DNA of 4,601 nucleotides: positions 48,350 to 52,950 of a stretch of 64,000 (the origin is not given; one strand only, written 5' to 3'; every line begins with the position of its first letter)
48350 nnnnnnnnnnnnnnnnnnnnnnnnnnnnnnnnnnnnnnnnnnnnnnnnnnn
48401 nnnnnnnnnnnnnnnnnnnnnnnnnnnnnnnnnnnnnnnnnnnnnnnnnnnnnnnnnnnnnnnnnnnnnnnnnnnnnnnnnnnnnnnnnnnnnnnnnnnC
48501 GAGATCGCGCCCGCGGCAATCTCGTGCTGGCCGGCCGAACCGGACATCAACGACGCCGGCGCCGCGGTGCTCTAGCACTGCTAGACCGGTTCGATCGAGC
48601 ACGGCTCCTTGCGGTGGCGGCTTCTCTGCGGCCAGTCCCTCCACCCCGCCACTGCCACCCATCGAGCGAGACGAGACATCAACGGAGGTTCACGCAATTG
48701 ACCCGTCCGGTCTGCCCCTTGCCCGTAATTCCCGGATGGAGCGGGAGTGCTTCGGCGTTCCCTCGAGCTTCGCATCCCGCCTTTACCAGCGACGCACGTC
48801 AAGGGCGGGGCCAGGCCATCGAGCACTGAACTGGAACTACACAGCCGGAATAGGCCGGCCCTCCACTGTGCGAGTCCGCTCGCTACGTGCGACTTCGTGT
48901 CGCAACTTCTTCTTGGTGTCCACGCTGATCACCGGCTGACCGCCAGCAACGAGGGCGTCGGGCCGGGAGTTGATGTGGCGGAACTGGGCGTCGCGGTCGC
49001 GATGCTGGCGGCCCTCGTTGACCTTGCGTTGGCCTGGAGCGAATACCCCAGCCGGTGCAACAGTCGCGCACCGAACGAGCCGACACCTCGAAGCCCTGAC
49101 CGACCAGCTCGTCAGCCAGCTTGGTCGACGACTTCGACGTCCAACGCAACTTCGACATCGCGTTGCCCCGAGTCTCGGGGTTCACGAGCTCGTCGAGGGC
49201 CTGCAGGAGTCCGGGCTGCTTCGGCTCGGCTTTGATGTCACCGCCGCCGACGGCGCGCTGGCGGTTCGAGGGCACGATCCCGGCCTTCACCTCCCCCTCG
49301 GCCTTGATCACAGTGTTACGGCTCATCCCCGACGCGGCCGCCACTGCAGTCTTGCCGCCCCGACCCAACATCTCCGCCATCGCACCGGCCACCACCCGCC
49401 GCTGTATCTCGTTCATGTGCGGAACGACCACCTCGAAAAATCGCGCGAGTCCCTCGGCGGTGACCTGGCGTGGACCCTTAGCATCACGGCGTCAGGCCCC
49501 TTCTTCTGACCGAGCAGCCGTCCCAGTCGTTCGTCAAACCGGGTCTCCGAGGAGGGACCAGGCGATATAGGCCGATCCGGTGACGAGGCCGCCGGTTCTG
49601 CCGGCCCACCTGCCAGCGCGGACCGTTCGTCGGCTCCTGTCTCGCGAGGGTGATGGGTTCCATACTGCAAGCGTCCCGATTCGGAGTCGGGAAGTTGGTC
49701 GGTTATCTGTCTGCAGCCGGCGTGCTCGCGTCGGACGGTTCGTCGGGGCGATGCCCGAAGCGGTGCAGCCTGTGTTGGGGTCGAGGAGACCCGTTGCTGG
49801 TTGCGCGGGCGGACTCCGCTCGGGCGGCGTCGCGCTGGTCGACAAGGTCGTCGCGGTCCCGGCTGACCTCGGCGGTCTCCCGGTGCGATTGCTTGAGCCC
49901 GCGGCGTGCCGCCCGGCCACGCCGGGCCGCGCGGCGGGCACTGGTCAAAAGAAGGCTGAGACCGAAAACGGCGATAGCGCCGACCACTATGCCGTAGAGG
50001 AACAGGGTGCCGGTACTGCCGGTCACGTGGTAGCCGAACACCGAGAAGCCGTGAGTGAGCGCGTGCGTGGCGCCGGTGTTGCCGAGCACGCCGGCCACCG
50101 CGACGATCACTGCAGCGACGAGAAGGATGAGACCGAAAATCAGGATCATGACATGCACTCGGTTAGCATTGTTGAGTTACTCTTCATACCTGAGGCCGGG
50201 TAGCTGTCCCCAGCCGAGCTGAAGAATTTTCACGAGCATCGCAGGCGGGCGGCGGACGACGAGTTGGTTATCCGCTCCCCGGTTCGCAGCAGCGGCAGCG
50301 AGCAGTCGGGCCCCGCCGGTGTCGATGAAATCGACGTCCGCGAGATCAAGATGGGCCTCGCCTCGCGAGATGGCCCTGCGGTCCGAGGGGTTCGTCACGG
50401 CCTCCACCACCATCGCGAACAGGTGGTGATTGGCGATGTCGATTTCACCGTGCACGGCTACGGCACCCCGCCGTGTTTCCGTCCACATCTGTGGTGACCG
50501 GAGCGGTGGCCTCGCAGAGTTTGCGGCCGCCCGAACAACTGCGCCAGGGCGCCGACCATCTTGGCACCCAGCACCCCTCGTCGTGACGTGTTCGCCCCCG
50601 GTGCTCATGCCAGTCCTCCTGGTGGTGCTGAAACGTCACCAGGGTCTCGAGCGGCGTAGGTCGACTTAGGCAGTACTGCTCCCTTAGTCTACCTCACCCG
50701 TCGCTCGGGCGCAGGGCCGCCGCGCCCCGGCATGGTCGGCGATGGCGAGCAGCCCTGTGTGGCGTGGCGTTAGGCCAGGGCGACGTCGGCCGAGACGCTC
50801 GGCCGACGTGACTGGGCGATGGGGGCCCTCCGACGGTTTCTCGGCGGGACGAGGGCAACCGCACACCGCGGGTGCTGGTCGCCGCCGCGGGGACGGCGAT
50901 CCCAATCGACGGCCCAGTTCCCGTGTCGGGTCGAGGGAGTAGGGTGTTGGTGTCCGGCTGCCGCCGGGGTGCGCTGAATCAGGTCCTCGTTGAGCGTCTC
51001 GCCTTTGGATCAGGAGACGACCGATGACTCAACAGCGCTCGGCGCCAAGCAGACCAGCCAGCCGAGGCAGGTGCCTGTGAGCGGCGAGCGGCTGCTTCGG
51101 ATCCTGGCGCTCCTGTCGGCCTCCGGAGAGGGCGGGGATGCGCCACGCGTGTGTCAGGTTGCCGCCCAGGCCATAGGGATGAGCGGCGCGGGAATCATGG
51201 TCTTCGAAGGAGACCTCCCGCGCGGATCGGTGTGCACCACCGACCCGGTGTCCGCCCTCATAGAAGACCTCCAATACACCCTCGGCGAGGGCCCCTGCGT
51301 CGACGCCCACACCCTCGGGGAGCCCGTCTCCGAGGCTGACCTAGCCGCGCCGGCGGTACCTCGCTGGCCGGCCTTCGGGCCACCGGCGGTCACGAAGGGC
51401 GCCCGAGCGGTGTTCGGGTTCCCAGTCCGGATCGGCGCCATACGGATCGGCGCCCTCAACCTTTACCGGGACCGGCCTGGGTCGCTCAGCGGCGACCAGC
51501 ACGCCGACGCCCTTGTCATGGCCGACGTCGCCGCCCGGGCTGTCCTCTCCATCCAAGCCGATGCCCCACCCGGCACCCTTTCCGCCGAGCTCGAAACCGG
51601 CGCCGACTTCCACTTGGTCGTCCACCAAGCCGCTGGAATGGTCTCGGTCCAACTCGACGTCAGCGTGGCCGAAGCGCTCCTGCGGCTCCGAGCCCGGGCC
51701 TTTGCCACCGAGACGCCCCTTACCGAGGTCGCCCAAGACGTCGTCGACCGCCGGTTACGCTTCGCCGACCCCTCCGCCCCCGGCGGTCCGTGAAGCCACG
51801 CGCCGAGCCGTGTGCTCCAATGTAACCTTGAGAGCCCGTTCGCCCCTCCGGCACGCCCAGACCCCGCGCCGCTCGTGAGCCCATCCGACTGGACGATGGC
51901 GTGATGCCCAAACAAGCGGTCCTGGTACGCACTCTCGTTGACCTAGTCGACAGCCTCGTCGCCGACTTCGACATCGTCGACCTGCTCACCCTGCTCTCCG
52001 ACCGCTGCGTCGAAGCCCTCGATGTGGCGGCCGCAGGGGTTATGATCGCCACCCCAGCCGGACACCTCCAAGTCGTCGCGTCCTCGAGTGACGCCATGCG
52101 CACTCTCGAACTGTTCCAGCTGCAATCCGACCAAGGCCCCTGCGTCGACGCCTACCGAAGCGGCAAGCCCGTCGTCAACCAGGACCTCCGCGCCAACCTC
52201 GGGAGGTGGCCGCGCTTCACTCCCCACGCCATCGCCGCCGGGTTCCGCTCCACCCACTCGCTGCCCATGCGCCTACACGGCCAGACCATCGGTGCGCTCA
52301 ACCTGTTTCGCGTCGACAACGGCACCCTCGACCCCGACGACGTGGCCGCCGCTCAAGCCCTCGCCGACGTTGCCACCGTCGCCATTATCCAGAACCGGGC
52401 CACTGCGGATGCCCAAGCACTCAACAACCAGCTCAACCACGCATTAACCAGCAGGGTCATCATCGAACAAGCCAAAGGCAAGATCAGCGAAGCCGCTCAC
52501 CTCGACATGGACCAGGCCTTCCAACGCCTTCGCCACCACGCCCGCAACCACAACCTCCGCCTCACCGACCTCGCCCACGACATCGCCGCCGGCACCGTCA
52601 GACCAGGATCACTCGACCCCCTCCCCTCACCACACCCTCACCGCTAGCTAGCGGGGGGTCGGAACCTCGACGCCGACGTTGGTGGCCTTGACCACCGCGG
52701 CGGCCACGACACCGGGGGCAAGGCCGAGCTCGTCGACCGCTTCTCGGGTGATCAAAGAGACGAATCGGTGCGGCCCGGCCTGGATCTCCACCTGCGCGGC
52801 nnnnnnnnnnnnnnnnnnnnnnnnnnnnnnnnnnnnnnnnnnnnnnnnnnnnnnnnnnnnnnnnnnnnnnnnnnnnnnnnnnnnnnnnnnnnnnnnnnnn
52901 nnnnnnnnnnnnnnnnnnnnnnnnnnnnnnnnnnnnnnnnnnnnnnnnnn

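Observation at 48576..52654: Accessory island: IS remnant + STAS/membrane-protein operon + two GAF-ANTAR regulators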

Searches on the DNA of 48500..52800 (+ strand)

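Call 36: search_rna_families(source=window, start=48500, end=52800, threshold=evalue, max_evalue=10)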
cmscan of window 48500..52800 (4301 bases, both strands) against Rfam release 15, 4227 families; matches with E-value up to 10: 3.
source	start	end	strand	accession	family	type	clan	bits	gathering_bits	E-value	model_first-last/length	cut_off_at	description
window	52312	52389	-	RF01059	mir-598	Gene; miRNA;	-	20.2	69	1.2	1-80/80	no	mir-598 microRNA precursor family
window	50772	50821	+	RF03357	mir-1842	Gene; miRNA;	-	19.8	81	3.5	1-60/60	no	mir-1842 microRNA precursor family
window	48762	48804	-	RF02012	group-II-D1D4-7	Intron;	CL00102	19.4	34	0.58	27-69/151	no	Group II catalytic intron D1-D4-7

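Call 48: build_rna_model(alignment_id=A4)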
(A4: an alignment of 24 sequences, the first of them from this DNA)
Model R1 built from alignment A4 (24 sequences, 73 columns); structure: RNAalifold consensus.
model positions 69; base pairs 5; branch points 0; effective number of sequences 14.05; information 0.815 bits per position. Calibrated on 0.2 Mb of random sequence (short: E-values are rough).
structure used (alignment columns):
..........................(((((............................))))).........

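Call 49: search_with_rna_model(model_id=R1, source=window, filters=off, max_evalue=10, show_alignments=4)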
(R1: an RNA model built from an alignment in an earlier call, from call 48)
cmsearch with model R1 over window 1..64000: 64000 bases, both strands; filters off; matches with E-value up to 10: 49.
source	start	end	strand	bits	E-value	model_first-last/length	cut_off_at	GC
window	50961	51029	+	69.9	5.6e-16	1-69/69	no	0.62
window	62114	62185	+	13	0.11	1-69/69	no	0.72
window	3850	3899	-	11.2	0.33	1-69/69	no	0.74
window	21386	21447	+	10.6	0.47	1-69/69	no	0.69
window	54098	54138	-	10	0.66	1-69/69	no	0.76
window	39103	39171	+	9.8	0.71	1-69/69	no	0.67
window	3859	3945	+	9.1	1.1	1-69/69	no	0.71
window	35227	35312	-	9.1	1.1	1-69/69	no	0.76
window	35675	35696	-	9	1.1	1-69/69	no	0.82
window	13744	13781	+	9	1.2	1-69/69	no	0.68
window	42361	42391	-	8.5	1.6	27-68/69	no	0.87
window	3703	3759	-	8.5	1.6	1-69/69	no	0.67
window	5378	5425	+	8.4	1.7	1-69/69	no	0.69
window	1471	1493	+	8.3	1.7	1-69/69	no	0.91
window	39854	39926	+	8.1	2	1-69/69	no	0.73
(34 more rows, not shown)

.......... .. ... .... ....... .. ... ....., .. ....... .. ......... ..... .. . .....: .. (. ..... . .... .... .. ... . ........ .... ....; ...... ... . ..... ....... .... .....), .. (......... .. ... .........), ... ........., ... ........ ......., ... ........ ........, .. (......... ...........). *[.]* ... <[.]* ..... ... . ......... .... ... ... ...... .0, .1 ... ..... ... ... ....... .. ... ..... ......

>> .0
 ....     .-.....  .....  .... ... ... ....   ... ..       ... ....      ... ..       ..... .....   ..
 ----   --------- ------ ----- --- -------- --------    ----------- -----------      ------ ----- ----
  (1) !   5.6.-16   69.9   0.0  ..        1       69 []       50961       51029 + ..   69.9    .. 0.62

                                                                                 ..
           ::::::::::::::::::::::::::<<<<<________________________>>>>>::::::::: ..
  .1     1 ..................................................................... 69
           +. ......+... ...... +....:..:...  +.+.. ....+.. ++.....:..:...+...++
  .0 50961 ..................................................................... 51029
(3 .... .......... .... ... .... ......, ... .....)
